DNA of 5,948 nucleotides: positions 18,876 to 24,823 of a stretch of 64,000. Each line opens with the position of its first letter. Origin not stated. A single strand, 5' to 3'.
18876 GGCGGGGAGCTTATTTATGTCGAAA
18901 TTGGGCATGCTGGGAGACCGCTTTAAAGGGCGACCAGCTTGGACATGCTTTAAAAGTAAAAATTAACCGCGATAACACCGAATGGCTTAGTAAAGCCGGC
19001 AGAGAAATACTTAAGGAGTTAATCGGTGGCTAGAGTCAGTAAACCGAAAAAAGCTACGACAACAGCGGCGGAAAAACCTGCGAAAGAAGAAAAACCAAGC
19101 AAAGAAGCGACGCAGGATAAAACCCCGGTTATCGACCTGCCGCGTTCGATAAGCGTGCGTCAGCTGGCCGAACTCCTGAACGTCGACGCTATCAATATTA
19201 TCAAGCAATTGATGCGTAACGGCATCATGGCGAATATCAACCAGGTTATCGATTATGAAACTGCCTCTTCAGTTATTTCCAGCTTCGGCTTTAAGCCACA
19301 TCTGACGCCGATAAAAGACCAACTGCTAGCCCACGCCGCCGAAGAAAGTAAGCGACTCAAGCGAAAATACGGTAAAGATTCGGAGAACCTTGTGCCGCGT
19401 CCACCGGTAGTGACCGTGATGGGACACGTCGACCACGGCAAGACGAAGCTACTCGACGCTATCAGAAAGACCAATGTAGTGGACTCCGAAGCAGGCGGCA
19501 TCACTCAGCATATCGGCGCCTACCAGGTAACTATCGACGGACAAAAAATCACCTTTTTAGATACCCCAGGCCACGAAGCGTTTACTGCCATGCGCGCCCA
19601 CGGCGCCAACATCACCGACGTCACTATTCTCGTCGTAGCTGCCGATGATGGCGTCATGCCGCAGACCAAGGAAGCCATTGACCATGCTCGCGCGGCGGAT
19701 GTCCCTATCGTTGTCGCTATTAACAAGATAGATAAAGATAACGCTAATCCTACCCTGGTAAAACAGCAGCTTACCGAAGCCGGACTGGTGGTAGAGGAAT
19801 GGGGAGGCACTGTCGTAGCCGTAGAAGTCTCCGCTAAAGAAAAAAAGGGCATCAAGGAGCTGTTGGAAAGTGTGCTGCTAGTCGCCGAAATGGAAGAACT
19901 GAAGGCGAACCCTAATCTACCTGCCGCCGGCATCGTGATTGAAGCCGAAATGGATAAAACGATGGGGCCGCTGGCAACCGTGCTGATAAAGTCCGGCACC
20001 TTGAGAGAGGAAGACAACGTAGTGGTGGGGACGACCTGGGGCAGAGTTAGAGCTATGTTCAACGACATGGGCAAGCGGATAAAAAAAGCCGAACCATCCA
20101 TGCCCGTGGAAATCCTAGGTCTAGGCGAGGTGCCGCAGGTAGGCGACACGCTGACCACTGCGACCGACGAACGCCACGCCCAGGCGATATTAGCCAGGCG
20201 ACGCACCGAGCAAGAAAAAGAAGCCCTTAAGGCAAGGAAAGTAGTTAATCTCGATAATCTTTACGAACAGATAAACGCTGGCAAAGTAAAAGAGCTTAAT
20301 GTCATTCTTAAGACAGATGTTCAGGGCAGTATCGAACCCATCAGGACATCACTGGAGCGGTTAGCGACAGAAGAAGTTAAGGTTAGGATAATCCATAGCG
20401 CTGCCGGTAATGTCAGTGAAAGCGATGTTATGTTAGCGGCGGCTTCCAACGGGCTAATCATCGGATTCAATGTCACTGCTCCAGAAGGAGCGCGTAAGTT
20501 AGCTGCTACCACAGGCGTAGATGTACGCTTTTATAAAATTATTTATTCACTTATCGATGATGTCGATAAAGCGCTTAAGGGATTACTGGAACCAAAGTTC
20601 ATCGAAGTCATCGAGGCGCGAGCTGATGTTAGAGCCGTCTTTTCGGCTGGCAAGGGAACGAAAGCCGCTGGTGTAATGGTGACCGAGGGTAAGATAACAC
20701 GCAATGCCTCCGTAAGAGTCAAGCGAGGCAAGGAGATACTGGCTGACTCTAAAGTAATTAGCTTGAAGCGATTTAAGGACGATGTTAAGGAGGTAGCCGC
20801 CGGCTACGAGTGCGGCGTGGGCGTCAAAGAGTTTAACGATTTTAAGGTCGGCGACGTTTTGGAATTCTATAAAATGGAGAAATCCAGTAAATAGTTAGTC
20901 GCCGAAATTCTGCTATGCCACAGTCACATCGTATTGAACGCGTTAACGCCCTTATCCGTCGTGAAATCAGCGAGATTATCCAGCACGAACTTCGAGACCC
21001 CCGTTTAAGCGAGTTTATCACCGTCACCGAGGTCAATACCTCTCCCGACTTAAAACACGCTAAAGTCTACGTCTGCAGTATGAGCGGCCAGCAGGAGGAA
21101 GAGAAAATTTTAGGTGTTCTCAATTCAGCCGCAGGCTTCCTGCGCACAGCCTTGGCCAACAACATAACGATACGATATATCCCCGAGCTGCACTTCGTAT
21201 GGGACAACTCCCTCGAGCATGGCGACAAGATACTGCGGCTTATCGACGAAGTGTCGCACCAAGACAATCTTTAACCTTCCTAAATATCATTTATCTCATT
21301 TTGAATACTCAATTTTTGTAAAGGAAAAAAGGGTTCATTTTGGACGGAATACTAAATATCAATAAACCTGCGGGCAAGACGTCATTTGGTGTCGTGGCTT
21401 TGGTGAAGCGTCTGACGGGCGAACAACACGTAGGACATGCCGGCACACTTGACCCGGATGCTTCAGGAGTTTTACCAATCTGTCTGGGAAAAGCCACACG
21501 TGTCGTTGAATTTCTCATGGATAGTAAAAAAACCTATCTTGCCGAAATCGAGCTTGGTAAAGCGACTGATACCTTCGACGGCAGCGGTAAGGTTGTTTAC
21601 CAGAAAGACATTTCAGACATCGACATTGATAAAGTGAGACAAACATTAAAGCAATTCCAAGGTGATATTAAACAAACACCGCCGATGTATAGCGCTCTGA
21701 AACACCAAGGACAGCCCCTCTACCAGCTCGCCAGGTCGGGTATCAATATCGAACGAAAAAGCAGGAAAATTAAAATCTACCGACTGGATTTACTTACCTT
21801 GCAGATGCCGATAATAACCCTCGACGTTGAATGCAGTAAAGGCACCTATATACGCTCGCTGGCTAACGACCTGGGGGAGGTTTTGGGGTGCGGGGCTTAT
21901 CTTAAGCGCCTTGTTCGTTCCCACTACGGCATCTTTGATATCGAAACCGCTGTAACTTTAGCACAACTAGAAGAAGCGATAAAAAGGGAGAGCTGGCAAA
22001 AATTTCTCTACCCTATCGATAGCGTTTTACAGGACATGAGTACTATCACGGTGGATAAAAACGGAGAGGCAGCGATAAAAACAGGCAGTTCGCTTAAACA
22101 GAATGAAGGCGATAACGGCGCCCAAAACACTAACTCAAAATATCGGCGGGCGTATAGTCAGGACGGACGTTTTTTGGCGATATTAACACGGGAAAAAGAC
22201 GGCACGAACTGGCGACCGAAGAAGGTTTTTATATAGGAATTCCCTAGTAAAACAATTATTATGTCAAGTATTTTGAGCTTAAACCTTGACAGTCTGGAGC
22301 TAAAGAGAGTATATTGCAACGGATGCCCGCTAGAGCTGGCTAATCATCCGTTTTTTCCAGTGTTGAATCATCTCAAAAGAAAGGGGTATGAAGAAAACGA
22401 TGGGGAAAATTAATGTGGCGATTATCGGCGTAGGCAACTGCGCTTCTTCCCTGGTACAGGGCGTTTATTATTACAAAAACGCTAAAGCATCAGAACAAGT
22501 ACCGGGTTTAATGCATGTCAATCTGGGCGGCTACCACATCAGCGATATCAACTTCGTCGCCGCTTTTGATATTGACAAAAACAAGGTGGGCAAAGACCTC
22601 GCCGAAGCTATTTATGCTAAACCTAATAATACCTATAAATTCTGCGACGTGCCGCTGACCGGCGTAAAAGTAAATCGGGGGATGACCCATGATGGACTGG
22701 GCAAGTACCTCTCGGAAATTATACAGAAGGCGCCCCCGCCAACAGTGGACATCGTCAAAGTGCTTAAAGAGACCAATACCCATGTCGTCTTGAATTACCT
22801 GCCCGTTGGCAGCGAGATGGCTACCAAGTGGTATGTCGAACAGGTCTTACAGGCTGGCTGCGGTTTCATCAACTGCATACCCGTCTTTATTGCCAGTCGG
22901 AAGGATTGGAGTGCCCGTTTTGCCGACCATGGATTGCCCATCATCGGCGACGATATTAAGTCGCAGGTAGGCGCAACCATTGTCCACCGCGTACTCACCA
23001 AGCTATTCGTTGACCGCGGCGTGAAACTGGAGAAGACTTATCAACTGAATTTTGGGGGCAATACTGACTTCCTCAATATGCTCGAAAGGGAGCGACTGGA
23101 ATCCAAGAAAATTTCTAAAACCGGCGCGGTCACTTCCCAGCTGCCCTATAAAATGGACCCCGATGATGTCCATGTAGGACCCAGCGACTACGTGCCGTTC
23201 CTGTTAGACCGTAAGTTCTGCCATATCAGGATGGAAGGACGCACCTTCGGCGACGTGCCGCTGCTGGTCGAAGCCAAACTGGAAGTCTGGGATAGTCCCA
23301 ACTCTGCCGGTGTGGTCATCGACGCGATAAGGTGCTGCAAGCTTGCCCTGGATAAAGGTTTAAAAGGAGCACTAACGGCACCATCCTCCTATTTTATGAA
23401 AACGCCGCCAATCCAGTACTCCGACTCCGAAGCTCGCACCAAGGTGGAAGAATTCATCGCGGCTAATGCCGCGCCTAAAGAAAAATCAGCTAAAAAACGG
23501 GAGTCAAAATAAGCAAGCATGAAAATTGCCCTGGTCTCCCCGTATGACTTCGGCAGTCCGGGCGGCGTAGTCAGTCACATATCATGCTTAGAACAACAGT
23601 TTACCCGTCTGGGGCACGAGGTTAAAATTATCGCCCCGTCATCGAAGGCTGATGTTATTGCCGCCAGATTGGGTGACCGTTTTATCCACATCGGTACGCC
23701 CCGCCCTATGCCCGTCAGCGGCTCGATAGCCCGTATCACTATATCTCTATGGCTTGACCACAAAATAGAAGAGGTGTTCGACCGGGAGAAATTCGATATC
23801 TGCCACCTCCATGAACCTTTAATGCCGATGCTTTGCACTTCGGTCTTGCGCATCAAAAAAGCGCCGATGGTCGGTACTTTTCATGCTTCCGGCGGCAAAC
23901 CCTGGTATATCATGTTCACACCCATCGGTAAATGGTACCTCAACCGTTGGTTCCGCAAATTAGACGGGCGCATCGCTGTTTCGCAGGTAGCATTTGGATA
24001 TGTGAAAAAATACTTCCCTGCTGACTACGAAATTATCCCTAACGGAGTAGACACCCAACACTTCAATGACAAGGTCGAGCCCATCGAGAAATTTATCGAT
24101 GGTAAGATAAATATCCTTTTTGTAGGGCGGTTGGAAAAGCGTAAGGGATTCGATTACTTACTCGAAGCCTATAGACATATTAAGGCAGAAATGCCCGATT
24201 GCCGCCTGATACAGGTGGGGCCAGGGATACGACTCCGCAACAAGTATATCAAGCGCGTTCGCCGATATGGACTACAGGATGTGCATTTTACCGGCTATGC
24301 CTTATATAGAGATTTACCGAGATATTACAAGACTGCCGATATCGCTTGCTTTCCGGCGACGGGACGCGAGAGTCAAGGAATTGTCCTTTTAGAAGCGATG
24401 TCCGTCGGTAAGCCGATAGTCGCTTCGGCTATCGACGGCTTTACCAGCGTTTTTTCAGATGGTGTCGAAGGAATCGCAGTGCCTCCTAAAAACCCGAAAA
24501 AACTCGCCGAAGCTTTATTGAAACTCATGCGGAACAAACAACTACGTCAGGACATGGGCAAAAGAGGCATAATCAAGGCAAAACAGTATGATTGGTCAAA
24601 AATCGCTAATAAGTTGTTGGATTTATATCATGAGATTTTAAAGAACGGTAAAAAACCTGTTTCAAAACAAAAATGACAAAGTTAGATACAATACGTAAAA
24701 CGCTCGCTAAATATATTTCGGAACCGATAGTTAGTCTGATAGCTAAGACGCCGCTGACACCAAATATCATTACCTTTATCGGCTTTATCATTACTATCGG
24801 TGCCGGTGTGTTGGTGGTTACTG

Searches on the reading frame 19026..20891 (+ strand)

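Call 53: search_protein_families(library=pfam, proteins=[window:19026-20891:+], max_evalue=0.00001)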
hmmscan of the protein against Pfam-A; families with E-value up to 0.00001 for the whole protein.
window:19026-20891:+ (622 aa): 7 families
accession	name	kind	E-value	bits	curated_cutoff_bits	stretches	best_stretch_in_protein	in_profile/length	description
PF11987.13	IF-2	-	6.9e-41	139.3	27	1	399-513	2-116/117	Translation-initiation factor 2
PF00009.33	GTP_EFTU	-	4.2e-35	121.5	26.5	1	129-285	6-184/188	Elongation factor Tu GTP binding domain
PF22042.2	EF-G_D2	-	2.6e-31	108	27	1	299-378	1-83/84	Elongation factor G domain 2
PF04760.21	IF2_N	-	1.1e-11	44.8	25.3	1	41-90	3-53/53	Translation initiation factor IF-2, N-terminal region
PF01926.29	MMR_HSR1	-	2.1e-11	44.4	21.9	1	129-234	2-113/113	50S ribosome-binding GTPase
PF03144.31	GTP_EFTU_D2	-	6.7e-11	42.9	30.3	1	548-612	4-72/73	Elongation factor Tu domain 2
PF00071.28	Ras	-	3.5e-07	30.4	21.6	1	130-284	3-157/162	Ras family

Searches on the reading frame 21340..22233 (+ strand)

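Call 53: search_protein_families(library=pfam, proteins=[window:21340-22233:+], max_evalue=0.00001)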
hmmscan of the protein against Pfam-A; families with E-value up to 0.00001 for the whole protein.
window:21340-22233:+ (298 aa): 2 families
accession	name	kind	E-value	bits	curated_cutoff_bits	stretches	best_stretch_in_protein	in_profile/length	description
PF01509.24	TruB_N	-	6.2e-58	195.9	27.3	1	23-171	1-149/149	TruB family pseudouridylate synthase (N terminal domain)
PF16198.10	TruB_C_2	-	1.8e-12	47.6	29.3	1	172-230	1-65/66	tRNA pseudouridylate synthase B C-terminal domain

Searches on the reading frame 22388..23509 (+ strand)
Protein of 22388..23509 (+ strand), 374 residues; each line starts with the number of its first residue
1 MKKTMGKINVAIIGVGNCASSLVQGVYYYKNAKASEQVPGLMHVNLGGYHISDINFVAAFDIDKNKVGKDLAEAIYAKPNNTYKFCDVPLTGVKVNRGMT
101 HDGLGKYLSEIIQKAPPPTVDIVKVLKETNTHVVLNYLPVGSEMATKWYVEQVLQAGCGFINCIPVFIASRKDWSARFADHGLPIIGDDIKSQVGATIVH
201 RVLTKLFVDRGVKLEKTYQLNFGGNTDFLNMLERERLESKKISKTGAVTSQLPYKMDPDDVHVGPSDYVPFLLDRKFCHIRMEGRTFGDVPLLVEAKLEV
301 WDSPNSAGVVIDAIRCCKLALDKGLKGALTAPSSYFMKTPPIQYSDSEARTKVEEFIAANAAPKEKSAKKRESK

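Call 53: search_protein_families(library=pfam, proteins=[window:22388-23509:+], max_evalue=0.00001)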
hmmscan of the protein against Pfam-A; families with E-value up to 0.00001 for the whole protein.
window:22388-23509:+ (374 aa): 1 family
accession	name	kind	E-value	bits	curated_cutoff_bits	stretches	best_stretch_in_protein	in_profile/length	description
PF01658.22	Inos-1-P_synth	-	1.2e-35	122.3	27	1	195-303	1-107/107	Myo-inositol-1-phosphate synthase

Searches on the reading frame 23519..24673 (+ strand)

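Call 53: search_protein_families(library=pfam, proteins=[window:23519-24673:+], max_evalue=0.00001)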
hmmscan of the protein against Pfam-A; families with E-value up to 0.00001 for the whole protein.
window:23519-24673:+ (385 aa): 5 families
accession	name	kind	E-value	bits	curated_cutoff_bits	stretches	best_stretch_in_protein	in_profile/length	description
PF00534.26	Glycos_transf_1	-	8.1e-40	136.6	26.4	1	190-350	9-169/172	Glycosyl transferases group 1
PF13692.12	Glyco_trans_1_4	-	1.8e-36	125.9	27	1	198-339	3-142/142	Glycosyl transferases group 1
PF13439.12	Glyco_transf_4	-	4.3e-24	85.9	28.5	1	14-180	1-169/170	Glycosyltransferase Family 4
PF13579.12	Glyco_trans_4_4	-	6.9e-09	36.7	29.7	1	15-176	1-158/158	Glycosyl transferase 4-like domain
PF13524.12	Glyco_trans_1_2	-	3.9e-08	33.8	25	1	226-368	13-144/144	Glycosyl transferase-like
